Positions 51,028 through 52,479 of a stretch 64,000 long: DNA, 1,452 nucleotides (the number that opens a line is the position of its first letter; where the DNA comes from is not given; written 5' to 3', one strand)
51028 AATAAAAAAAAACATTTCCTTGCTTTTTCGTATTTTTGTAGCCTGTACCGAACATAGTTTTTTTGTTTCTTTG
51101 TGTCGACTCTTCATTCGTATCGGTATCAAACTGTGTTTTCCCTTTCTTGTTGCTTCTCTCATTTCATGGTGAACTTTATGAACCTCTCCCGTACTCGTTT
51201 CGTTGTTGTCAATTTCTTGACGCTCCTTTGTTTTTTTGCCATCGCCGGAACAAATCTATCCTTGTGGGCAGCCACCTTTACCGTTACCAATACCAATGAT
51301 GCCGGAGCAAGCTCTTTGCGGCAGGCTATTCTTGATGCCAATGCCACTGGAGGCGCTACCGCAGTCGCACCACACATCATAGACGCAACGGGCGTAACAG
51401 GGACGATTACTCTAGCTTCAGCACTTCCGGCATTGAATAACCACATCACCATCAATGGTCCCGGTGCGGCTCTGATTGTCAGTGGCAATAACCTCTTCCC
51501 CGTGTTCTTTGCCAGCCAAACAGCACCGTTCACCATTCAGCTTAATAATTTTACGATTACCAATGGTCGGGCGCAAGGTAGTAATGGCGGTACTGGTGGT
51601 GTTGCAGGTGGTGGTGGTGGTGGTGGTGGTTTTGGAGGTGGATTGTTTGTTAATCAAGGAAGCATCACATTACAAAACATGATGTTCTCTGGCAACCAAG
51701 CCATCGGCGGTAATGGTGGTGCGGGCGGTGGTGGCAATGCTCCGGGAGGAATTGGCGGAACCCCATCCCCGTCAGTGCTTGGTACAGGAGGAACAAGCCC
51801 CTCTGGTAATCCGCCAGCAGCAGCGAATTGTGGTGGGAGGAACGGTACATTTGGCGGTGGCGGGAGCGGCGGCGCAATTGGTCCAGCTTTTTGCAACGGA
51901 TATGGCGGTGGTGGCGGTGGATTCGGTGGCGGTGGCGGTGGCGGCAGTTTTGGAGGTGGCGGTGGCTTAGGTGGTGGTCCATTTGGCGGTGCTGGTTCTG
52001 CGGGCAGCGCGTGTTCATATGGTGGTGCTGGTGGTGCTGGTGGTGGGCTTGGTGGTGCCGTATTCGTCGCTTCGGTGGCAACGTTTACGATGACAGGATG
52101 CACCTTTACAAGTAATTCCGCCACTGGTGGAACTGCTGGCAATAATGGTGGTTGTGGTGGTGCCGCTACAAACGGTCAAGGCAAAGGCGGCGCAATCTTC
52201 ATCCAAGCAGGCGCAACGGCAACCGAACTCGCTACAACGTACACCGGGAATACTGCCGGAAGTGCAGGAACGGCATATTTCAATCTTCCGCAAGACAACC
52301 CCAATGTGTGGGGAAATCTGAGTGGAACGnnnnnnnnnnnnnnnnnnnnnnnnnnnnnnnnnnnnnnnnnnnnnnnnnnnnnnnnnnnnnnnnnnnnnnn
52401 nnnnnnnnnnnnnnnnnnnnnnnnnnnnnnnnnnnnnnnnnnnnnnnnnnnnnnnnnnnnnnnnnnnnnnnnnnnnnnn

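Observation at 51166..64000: Giant ORF (more than 12.8 kb, more than 4,270 codons) missing from the supplied ORF track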

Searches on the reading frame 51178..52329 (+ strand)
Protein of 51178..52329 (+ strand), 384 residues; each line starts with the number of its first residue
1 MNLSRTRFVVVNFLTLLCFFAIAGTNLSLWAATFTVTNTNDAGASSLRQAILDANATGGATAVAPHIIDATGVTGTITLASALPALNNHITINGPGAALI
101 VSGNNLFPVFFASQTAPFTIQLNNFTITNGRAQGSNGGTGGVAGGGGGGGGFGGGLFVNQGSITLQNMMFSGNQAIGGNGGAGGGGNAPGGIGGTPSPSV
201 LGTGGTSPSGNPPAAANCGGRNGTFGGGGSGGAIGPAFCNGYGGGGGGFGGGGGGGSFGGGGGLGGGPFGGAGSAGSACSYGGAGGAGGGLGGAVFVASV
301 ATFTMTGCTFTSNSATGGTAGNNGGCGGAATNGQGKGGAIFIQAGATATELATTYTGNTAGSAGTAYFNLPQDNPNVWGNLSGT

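Call 42: search_protein_families(library=pfam, proteins=[window:51178-52329:+], max_evalue=10)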
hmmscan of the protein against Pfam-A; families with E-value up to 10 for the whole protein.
window:51178-52329:+ (384 aa): 0 families

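Call 43: search_protein_families(library=ncbifam, proteins=[window:51178-52329:+], max_evalue=10)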
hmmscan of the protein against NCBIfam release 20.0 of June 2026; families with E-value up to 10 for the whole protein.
window:51178-52329:+ (384 aa): 0 families

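Call 64: search_solved_structures(query=window:51178-52329:+, max_evalue=1)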
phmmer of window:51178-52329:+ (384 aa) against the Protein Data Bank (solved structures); distinct sequences matched with E-value up to 1: 2.
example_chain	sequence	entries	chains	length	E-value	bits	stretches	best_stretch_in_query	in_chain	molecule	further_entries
7bt8_B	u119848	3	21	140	0.27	13.6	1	314-367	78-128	lectin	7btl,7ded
7bsb_B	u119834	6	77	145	0.29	13.5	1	314-367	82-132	lectin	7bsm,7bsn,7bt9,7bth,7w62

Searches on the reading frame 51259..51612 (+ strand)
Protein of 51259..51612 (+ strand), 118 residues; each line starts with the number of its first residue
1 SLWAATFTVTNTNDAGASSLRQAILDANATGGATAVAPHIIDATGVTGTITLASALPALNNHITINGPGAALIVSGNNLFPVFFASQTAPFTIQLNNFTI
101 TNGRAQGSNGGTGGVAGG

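Call 71: find_homologous_proteins(query=window:51259-51612:+, max_evalue=0.001)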
Query window:51259-51612:+ (118 aa): 108 proteins with E <= 0.001 among 169 candidates.
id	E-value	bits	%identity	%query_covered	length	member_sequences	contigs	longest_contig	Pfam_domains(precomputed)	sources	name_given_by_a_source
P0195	4.4e-17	80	51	97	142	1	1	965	-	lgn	-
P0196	7.7e-17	80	51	77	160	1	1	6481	-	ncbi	ncbi:MAG: hypothetical protein ACK4TA_21920, partial [Saprospiraceae bacterium]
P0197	1.4e-15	76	54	85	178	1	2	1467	-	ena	-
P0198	1.6e-15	75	63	69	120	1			-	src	-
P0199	2.2e-15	75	51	90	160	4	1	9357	-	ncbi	-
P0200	1.1e-14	73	59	69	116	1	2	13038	-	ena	-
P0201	2.1e-14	72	49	88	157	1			-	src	-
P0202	4.2e-14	71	49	86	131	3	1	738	-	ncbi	-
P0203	1.3e-13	69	53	92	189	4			-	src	-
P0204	1.5e-13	69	55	86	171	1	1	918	-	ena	-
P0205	6.2e-13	67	46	91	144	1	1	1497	-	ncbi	-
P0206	6.8e-13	67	69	46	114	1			-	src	-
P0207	7.7e-13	67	49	85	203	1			-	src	-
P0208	1.3e-12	66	61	58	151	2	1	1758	PF02415.24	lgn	-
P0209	1.7e-12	66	52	84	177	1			-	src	-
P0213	1.6e-11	62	50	83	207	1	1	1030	PF13229.13,PF02415.24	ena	-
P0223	2.4e-10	59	53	68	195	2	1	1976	PF02415.24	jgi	jgi:predicted outer membrane repeat protein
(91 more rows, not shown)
